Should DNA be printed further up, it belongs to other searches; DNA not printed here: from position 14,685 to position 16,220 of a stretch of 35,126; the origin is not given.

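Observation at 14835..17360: Tandem ACAD-fold pair in which neither subunit shows either known catalytic-glutamate position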

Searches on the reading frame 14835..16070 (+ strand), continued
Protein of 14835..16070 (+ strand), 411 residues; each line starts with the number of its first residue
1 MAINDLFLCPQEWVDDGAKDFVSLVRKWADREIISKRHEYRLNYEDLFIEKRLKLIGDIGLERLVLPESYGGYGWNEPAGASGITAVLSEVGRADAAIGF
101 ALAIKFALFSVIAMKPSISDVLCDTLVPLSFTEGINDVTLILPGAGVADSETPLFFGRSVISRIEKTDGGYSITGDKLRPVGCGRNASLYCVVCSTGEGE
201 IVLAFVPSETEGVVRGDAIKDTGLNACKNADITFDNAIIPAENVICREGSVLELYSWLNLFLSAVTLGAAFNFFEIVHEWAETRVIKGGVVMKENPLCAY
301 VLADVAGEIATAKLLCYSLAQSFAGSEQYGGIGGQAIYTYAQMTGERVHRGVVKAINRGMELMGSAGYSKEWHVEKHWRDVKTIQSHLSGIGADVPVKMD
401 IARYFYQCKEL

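Call 61: search_solved_structures(query=A3, max_evalue=1e-8, show_alignments=4)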
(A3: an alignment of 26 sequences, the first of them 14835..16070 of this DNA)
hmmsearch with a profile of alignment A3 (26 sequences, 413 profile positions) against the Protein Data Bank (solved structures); distinct sequences matched with E-value up to 1e-8: 30.
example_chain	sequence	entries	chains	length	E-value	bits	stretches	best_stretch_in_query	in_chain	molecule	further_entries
2jif_A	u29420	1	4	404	2.7e-17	66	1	11-384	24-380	SHORT/BRANCHED CHAIN SPECIFIC ACYL-COA DEHYDROGENASE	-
2dvl_A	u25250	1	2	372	4.4e-17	65.3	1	56-385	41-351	Acyl-CoA dehydrogenase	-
7p98_A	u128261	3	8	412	1e-16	64.1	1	16-388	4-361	Short-chain acyl-CoA dehydrogenase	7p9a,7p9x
5lnx_A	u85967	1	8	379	9.2e-15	57.7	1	17-388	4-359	Acyl-CoA dehydrogenase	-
3pfd_A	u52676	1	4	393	5.2e-13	51.9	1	18-388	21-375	Acyl-CoA dehydrogenase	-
1buc_A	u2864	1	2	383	6.6e-13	51.6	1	23-388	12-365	BUTYRYL-COA DEHYDROGENASE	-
3nf4_A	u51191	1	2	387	1.1e-12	50.9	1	18-387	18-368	acyl-CoA dehydrogenase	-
2z1q_A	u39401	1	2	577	2.4e-12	49.7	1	11-384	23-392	Acyl-CoA dehydrogenase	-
6fah_C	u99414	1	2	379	3.7e-12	49.1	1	18-385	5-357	Caffeyl-CoA reductase-Etf complex subunit CarC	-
2pg0_A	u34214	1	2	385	8.1e-12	48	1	162-384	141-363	Acyl-CoA dehydrogenase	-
2vig_A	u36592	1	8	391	8.1e-12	48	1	20-384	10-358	SHORT-CHAIN SPECIFIC ACYL-COA DEHYDROGENASE,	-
7y0a_A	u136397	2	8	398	1.1e-11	47.6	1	18-384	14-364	Short-chain specific acyl-CoA dehydrogenase, mitochondrial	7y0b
8sgs_A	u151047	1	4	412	1.1e-11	47.5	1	17-384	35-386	Short-chain specific acyl-CoA dehydrogenase, mitochondrial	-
1jqi_A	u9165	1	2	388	1.4e-11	47.2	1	18-384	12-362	short chain acyl-CoA dehydrogenase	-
3mpi_A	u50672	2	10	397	1.4e-11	47.2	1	21-385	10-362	Glutaryl-CoA dehydrogenase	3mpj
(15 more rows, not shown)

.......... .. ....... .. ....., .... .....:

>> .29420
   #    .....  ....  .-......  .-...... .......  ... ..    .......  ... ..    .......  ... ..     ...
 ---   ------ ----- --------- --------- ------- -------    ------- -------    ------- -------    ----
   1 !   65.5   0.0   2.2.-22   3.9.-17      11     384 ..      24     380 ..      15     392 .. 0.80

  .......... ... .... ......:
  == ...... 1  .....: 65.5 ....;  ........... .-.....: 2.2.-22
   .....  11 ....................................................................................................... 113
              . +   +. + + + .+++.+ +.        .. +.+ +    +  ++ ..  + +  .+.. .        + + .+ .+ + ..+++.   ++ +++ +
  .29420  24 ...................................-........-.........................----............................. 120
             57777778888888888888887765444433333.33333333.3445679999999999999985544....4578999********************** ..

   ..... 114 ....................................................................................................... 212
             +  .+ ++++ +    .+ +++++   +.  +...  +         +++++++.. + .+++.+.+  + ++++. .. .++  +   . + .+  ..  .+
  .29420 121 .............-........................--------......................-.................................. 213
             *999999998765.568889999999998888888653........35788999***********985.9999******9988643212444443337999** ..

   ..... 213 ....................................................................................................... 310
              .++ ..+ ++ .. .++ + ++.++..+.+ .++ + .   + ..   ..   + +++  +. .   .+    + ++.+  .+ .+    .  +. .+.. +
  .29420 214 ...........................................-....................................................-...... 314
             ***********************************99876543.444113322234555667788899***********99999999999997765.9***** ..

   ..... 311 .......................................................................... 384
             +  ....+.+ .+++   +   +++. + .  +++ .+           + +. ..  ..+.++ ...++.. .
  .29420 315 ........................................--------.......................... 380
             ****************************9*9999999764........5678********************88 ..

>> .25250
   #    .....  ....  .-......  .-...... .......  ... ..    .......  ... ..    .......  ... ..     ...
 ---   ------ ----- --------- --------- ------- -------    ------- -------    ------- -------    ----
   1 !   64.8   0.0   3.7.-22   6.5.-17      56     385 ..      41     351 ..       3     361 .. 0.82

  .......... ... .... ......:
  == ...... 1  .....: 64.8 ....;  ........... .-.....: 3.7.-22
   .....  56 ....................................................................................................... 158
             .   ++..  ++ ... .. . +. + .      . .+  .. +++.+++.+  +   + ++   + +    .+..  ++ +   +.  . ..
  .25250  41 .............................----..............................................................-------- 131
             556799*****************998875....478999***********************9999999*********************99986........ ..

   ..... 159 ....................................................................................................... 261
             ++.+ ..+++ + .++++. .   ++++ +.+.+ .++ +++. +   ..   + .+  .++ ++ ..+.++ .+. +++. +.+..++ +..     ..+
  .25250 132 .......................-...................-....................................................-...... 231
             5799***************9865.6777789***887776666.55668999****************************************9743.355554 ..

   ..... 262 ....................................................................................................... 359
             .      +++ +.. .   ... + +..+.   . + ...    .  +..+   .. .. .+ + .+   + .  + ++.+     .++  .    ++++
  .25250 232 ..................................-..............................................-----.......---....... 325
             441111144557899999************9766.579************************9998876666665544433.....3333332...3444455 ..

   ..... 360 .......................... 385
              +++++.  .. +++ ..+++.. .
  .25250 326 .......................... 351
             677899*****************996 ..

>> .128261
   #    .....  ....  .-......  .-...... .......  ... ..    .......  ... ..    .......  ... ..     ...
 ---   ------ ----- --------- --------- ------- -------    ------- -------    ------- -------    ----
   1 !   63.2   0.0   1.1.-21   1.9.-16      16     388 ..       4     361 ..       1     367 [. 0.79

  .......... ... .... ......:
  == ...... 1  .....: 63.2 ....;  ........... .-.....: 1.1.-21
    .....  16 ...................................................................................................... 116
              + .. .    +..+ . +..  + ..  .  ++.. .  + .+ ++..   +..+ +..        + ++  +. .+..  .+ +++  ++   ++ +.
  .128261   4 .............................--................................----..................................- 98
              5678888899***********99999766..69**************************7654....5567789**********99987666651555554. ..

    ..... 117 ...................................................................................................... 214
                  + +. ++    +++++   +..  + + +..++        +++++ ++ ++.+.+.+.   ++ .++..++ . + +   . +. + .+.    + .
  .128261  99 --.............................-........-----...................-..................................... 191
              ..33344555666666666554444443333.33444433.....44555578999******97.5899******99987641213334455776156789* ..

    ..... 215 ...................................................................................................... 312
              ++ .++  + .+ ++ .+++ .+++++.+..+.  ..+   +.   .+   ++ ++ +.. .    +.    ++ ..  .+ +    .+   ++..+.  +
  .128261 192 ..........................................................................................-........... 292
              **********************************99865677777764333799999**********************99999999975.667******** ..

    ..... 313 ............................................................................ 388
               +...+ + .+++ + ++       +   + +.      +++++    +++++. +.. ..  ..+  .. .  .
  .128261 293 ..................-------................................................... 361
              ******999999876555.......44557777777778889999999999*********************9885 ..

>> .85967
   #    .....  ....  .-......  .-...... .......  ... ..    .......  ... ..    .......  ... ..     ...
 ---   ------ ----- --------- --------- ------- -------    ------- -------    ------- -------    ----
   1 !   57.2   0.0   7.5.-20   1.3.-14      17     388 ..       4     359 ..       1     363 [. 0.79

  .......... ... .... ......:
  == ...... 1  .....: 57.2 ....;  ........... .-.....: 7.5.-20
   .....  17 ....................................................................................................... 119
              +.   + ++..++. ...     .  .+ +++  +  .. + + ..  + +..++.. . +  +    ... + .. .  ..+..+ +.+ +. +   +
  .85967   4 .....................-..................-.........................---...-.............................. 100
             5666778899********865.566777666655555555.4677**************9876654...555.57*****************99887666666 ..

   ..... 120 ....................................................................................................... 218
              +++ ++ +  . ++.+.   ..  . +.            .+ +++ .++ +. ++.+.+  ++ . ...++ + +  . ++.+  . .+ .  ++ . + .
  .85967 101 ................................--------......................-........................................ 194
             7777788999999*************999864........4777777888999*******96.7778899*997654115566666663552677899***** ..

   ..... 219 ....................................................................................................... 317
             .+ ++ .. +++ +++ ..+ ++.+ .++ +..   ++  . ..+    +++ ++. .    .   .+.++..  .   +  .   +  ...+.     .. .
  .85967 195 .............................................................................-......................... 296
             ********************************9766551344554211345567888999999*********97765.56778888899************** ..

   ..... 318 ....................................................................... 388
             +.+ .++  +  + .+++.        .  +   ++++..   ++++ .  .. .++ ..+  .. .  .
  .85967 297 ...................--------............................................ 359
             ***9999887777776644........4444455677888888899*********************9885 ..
